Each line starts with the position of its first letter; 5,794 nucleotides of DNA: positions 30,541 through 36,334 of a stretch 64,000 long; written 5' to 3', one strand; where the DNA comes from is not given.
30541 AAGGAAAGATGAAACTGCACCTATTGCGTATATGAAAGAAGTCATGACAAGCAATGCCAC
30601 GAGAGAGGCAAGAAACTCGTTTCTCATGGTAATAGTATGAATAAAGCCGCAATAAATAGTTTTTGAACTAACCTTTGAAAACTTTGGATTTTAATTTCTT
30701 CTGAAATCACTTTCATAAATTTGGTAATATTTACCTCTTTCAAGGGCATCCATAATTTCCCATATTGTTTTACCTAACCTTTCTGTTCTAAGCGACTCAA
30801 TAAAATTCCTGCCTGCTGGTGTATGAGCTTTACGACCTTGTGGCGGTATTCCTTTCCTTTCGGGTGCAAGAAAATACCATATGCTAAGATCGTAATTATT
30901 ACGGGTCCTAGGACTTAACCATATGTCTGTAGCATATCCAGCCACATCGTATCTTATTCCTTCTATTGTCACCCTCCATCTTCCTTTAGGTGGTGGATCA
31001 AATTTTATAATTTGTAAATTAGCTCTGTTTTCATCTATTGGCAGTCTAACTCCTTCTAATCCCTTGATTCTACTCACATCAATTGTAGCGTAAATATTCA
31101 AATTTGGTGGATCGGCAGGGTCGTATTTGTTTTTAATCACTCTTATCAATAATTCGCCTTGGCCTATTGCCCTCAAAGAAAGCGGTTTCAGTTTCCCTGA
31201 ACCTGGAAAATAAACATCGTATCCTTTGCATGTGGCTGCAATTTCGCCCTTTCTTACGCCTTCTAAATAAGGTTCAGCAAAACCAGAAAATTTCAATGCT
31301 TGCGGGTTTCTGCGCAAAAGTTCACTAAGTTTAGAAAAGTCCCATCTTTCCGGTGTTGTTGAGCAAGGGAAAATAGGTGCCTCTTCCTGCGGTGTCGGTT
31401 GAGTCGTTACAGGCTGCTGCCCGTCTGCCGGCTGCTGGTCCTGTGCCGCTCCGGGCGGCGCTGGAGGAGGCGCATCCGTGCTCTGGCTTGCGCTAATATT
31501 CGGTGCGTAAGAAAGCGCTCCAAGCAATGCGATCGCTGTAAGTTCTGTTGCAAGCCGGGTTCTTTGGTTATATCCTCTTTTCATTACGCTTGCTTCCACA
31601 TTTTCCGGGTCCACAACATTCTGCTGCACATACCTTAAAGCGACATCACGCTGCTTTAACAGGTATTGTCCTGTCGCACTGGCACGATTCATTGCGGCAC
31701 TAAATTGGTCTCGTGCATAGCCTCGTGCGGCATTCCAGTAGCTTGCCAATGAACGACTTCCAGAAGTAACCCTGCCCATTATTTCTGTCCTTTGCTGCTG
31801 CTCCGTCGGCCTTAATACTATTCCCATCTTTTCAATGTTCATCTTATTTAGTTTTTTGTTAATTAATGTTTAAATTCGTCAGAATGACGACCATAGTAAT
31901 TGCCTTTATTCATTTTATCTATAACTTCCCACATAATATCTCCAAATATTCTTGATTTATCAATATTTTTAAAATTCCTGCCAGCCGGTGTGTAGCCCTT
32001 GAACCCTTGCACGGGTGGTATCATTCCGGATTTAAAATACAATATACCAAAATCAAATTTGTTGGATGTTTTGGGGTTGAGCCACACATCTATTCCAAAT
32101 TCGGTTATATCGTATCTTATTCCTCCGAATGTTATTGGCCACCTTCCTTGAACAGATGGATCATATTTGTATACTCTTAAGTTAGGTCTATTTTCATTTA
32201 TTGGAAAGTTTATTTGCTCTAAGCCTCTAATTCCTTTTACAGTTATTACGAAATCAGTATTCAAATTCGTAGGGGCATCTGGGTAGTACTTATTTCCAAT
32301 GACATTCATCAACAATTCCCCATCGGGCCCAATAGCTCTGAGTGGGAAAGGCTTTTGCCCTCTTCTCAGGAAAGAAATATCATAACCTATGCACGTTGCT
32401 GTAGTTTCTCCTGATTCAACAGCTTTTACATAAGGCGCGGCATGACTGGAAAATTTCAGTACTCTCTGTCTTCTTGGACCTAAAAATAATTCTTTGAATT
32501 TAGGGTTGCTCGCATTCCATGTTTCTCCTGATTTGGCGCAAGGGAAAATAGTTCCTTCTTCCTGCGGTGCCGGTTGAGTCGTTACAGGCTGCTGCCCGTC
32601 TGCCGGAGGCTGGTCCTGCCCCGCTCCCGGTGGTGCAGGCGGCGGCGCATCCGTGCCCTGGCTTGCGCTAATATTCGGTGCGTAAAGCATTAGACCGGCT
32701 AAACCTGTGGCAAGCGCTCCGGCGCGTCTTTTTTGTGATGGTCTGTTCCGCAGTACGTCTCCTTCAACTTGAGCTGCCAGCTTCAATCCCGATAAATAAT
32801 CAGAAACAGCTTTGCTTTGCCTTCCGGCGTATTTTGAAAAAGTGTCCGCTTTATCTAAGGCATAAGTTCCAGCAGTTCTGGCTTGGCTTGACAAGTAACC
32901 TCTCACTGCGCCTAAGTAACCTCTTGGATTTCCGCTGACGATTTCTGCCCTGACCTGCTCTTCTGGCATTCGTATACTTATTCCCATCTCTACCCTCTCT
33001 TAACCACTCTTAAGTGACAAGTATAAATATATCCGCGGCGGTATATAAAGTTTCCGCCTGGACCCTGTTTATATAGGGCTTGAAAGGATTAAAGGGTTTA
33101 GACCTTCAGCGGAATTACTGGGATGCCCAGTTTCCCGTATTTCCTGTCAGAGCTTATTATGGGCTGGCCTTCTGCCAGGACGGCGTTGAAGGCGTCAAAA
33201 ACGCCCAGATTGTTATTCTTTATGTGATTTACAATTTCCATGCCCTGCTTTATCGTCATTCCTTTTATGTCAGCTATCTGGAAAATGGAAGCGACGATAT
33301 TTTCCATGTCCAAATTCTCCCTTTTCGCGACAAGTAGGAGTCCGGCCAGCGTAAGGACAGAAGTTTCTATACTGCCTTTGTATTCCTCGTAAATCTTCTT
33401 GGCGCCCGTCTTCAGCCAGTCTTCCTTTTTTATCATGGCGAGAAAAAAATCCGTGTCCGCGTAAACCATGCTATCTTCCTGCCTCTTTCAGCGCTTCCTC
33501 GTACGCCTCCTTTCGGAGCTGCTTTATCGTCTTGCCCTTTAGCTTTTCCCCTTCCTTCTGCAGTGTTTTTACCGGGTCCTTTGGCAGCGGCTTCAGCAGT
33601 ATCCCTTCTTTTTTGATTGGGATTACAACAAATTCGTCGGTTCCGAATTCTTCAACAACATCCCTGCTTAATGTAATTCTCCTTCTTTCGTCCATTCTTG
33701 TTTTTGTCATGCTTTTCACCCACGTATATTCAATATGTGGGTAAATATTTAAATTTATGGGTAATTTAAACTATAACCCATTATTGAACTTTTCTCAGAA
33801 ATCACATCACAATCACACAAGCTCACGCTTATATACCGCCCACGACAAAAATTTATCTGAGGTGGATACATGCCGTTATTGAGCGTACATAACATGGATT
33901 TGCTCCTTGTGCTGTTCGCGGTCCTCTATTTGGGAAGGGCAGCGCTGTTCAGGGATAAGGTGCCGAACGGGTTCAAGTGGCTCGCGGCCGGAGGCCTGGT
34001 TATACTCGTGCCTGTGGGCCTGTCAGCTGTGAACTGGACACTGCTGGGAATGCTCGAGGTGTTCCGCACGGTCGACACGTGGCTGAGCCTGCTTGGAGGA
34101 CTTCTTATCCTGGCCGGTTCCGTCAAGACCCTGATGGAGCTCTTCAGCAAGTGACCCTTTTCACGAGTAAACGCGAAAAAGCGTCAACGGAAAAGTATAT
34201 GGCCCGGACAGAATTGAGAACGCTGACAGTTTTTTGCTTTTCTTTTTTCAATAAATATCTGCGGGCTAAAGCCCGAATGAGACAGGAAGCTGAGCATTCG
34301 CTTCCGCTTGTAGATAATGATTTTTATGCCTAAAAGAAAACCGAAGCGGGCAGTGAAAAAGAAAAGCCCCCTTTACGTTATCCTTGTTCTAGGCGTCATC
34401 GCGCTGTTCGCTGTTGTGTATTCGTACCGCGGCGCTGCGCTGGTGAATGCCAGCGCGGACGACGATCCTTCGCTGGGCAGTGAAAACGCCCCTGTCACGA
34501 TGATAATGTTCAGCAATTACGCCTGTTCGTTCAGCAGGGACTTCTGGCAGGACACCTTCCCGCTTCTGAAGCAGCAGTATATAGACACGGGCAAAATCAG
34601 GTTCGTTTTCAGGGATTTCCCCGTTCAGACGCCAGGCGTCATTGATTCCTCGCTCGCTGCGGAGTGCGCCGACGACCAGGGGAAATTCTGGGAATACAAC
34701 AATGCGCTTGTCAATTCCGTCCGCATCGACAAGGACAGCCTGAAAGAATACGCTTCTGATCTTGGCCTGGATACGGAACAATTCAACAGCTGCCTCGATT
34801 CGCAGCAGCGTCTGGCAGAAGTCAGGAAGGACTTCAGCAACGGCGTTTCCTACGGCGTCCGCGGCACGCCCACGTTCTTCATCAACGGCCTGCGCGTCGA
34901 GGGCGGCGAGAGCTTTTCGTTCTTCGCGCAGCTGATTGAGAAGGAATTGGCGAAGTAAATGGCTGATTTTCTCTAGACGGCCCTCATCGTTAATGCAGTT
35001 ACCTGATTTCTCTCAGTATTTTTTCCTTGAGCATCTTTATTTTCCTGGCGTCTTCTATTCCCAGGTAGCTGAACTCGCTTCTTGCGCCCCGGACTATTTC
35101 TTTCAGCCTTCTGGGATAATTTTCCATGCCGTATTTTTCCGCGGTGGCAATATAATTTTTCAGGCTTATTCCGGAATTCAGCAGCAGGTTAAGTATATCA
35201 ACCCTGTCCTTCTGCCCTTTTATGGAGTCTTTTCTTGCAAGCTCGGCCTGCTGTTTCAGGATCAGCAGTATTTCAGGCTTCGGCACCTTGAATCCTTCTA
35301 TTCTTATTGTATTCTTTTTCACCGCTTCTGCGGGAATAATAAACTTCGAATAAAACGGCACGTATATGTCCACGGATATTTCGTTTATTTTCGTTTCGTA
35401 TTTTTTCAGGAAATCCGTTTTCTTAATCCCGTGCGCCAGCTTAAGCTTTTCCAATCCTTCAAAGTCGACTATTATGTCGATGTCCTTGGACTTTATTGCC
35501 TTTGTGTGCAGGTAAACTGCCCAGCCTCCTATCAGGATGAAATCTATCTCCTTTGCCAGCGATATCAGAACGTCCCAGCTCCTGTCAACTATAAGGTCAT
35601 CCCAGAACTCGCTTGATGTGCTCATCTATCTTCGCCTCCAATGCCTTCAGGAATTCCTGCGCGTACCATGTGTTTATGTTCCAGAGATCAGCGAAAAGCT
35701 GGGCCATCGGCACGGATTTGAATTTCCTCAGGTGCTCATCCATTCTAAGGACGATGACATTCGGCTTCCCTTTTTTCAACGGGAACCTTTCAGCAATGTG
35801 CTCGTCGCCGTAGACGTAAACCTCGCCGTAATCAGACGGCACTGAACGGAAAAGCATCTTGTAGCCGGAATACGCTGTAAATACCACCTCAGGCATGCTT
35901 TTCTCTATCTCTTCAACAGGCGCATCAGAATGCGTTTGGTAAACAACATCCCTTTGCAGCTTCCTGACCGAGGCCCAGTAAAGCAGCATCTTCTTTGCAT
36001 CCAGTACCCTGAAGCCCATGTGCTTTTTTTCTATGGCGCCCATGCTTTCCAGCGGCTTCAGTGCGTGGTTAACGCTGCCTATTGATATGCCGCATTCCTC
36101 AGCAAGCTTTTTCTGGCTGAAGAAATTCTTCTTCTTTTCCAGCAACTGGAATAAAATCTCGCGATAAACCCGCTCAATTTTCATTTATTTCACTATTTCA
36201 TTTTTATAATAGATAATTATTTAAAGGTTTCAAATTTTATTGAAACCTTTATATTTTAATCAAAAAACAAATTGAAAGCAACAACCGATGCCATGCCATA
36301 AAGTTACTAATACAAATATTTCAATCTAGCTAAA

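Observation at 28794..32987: Exported M23 (LytM-type) peptidase followed by a Gly-rich secreted protein and two tandem paralogs of an unrecognised membrane-anchored family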

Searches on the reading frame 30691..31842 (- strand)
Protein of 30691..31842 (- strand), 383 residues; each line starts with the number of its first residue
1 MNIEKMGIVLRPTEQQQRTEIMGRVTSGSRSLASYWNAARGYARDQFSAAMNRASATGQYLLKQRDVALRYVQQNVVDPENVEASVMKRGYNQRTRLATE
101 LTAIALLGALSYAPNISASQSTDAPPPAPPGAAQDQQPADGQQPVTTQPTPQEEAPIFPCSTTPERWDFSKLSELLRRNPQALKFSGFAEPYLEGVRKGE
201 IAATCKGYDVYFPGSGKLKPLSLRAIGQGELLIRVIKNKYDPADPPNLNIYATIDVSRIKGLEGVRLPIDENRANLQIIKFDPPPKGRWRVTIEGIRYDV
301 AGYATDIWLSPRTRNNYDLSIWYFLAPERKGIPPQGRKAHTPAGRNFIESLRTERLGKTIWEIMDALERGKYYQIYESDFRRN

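Call 3: search_protein_families(library=pfam, proteins=[window:30691-31842:-], max_evalue=1)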
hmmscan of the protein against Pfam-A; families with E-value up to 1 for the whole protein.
window:30691-31842:- (383 aa): 1 family
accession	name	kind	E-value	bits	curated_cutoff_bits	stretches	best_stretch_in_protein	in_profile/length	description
PF03484.21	B5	-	0.21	12.2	28.6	1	253-302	2-53/67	tRNA synthetase B5 domain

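Call 4: search_protein_families(library=ncbifam, proteins=[window:30691-31842:-], max_evalue=1)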
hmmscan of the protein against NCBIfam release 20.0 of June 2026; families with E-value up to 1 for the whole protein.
window:30691-31842:- (383 aa): 1 family
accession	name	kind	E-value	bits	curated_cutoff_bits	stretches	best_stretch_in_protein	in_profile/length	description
NF003400.0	PRK04654.1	equivalog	0.15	11.8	211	1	56-156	64-159/214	sec-independent translocase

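Call 12: find_homologous_proteins(query=window:30691-31842:-, max_evalue=0.001)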
Query window:30691-31842:- (383 aa): 2 proteins with E <= 0.001 among 8000 candidates.
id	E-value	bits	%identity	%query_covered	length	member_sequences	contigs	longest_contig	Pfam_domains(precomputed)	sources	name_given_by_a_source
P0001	2.6e-257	871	100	100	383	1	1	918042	-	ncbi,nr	ncbi:MAG: hypothetical protein HYW26_00170 [Candidatus Aenigmarchaeota archaeon]|nr:hypothetical pro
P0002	1.7e-87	312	45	96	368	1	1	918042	-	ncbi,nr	ncbi:MAG: hypothetical protein HYW26_00175 [Candidatus Aenigmarchaeota archaeon]|nr:hypothetical pro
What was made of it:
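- Tried and rejected: Paralog A returned itself and paralog B only (call 12).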

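Call 21: search_protein_families(library=phrogs, proteins=[window:30691-31842:-], max_evalue=0.1)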
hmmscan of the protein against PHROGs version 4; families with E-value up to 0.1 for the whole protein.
window:30691-31842:- (383 aa): 1 family
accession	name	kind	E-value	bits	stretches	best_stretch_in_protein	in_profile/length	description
phrog_15528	-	head and packaging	0.034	13.5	1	32-87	399-451/794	portal protein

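Call 31: search_dna_similar(query=window:30694-31842:-, collection=phages, mode=protein, max_evalue=1, max_rows=10)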
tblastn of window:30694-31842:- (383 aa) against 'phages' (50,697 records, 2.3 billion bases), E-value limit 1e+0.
No match.

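Call 60: search_solved_structures(query=A1, max_evalue=1)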
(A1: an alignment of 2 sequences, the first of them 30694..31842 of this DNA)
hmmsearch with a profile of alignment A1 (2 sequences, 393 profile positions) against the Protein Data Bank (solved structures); distinct sequences matched with E-value up to 1: 4.
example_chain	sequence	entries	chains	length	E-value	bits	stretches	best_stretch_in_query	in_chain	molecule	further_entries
8t1i_B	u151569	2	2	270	0.09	14.7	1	67-144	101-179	Mediator of RNA polymerase II transcription subunit 4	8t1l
7emf_D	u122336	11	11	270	0.1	14.5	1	67-144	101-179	Mediator of RNA polymerase II transcription subunit 4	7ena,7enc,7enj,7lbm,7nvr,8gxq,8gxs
4uud_A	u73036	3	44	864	0.49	12.2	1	91-170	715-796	DYNAMIN-1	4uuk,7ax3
8t0k_b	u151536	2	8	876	0.5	12.2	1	91-170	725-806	Dynamin-1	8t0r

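Call 64: search_protein_families(library=padloc, proteins=[window:30691-31842:-], max_evalue=0.01)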
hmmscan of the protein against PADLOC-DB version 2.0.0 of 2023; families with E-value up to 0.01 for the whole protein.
window:30691-31842:- (383 aa): 0 families

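Call 82: search_dna_similar(query=window:30694-31842:-, collection=plasmids, mode=protein, max_evalue=0.1, max_rows=5)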
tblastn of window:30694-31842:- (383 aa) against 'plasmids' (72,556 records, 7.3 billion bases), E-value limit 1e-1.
No match.

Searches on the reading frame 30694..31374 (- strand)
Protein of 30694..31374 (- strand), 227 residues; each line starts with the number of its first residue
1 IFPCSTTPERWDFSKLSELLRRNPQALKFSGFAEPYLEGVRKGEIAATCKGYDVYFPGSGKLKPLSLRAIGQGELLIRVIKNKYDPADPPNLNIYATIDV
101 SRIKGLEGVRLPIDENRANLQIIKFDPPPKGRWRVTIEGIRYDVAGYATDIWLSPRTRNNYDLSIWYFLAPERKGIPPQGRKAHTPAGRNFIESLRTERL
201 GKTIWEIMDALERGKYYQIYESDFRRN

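Call 24: predict_structure(alignment_id=A2)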
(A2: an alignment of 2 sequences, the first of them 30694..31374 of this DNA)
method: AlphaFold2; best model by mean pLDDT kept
length: 227 residues; sequences in the alignment: 2
mean_pLDDT: 36.4   pTM: 0.30
mean pLDDT of the five models: 36.4, 35.6, 33.8, 30.7, 30.6
residues with pLDDT >= 90: 0; 70-90: 9; 50-70: 33; < 50: 185
segments of 3 or more residues with pLDDT < 50: 1-3, 24-33, 58-227
pLDDT, mean of each block of 10 residues (from residue 1): 53 70 46 57 67 50 33 26 29 28 30 30 27 29 27 29 30 26 26 31 37 28 25
secondary structure, 60 per line:
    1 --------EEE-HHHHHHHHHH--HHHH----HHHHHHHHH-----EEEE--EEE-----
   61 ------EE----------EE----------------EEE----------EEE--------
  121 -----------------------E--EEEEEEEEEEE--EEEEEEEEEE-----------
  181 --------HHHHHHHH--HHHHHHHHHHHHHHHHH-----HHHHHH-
elements in order: E9-11 H13-22 H25-28 H33-41 E47-50 E53-55 E97-99 E110-112 E147-157 E160-169 H189-196 H199-215 H221-226
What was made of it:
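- Tried and rejected: AlphaFold2 on the paralog ectodomain with a two-sequence alignment gave pLDDT 36.4 (call 24).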

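Call 25: search_protein_representatives(alignment_id=A2)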
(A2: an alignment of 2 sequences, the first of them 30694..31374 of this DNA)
Query: 2 sequences, 233 profile positions. Proteins with E-value up to 0.001 (for the whole library): 3; up to 1e-10: 2; up to 1e-30: 2. The best 3 are listed.
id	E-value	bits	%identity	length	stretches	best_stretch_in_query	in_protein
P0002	7.5e-134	460.5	-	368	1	1-232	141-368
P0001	1.8e-129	446.1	-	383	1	1-233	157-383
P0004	6.3e-09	51.7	-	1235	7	115-158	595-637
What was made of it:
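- Tried and rejected: The paralog profile against 1.84 billion representatives returned only the two paralogs plus P0004 (call 25).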

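Call 43: find_related_loci(query=A2, collection=viral_contigs, flank=5000)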
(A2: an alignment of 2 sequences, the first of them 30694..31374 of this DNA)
Query A2 (227 aa) in viral_contigs; peptide patterns used: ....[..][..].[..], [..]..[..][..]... (x = any residue, [..] = any of these).
91 stretches matched a pattern, but none encodes a relative of the query by tblastn (E <= 1e-3).

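Call 65: find_related_loci(query=A2, collection=metagenome_contigs, flank=8000)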
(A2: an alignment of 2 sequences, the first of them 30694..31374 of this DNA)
Query A2 (227 aa) in metagenome_contigs; peptide patterns used: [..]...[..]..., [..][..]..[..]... (x = any residue, [..] = any of these).
436 stretches matched a pattern, but none encodes a relative of the query by tblastn (E <= 1e-3).

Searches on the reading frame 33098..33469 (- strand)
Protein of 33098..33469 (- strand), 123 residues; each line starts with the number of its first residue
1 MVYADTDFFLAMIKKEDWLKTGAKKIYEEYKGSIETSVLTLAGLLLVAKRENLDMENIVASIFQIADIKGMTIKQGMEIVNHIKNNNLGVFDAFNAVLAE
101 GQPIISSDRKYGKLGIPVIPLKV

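Call 9: search_protein_families(library=pfam, proteins=[window:33098-33469:-], max_evalue=0.01)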
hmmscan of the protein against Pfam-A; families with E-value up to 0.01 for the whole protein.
window:33098-33469:- (123 aa): 1 family
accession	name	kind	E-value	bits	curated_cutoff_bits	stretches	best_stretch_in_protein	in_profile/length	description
PF01850.27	PIN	-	0.00015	22.8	23.6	1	2-111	1-114/120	PIN domain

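Call 64: search_protein_families(library=padloc, proteins=[window:33098-33469:-], max_evalue=0.01)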
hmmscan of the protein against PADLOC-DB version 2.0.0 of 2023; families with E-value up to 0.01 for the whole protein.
window:33098-33469:- (123 aa): 0 families

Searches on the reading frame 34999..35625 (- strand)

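Call 10: search_protein_families(library=pfam, proteins=[window:34999-35625:-], max_evalue=0.01)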
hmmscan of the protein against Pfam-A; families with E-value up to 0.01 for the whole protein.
window:34999-35625:- (208 aa): 1 family
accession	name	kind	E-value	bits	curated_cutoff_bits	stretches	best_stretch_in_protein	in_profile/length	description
PF19502.5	DUF6036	-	0.0015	18.8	23.6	1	13-54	6-48/164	Nucleotidyltransferase of unknown function (DUF6036)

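Call 64: search_protein_families(library=padloc, proteins=[window:34999-35625:-], max_evalue=0.01)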
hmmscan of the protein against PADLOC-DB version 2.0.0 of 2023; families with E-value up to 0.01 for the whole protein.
window:34999-35625:- (208 aa): 0 families

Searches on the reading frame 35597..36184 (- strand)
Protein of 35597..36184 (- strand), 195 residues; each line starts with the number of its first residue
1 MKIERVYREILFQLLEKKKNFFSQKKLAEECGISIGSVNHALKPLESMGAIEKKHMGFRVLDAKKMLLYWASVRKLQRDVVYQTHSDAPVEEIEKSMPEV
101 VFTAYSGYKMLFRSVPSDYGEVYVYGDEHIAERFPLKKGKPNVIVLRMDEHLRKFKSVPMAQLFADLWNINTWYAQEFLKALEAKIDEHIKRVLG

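Call 10: search_protein_families(library=pfam, proteins=[window:35597-36184:-], max_evalue=0.01)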
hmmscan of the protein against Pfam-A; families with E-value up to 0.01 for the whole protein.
window:35597-36184:- (195 aa): 11 families
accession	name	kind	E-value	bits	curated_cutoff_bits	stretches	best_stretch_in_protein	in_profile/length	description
PF13412.12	HTH_24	-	7.6e-07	29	21.9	1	22-52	18-48/48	Winged helix-turn-helix DNA-binding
PF13545.12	HTH_Crp_2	-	3.7e-05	24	27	1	22-66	23-67/70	Crp-like helix-turn-helix domain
PF08279.18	HTH_11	-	7e-05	23.1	25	1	9-54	4-49/55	HTH domain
PF14502.12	HTH_41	-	0.00028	20.7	25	1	26-52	11-37/48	Helix-turn-helix domain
PF01325.25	Fe_dep_repress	-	0.001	19.6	26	1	7-55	9-56/60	Iron dependent repressor, N-terminal DNA binding domain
PF13730.12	HTH_36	-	0.0012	19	25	1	20-49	23-53/55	Helix-turn-helix domain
PF24034.1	DUF7343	-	0.0017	18.6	27.6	1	12-57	9-54/62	Domain of unknown function (DUF7343)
PF05732.17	RepL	-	0.002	18.1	20.3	1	21-64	75-118/164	Firmicute plasmid replication protein (RepL)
PF01047.28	MarR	-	0.0044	17.3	24.6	1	22-55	18-51/59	MarR family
PF01978.25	TrmB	-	0.0049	17.1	25.6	0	22-57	23-58/68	Sugar-specific transcriptional regulator TrmB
PF00392.27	GntR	-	0.007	16.4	27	0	23-56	26-59/64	Bacterial regulatory proteins, gntR family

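Call 64: search_protein_families(library=padloc, proteins=[window:35597-36184:-], max_evalue=0.01)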
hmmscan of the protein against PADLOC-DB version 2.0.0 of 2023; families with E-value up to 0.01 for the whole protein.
window:35597-36184:- (195 aa): 8 families
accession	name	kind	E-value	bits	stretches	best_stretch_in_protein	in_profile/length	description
PDLC01853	CARF3--CARF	-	6e-06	24.1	1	7-55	140-188/209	-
PDLC01870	CARF3--CARF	-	0.0011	16.8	1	8-56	139-186/228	-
PDLC01438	Csa3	-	0.0035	15.4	1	8-73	151-201/305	"CAS-I,CAS-II,CAS-III,CAS-IV,CAS-V,CAS-VI; associated_signaling"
PDLC01720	Csa3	-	0.0045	15.5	1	9-67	47-88/118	Csa3_1_CAS-I-II-III-IV-V-VI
PDLC04368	PDC-M05A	-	0.0057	14.5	0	6-59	14-67/201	-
PDLC01866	CARF3--CARF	-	0.0061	14.5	1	2-55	136-187/207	-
PDLC01849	CARF3--CARF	-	0.0074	14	0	8-63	141-191/197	-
PDLC04133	mad1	-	0.0079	14.5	0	21-43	5-27/60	mads_1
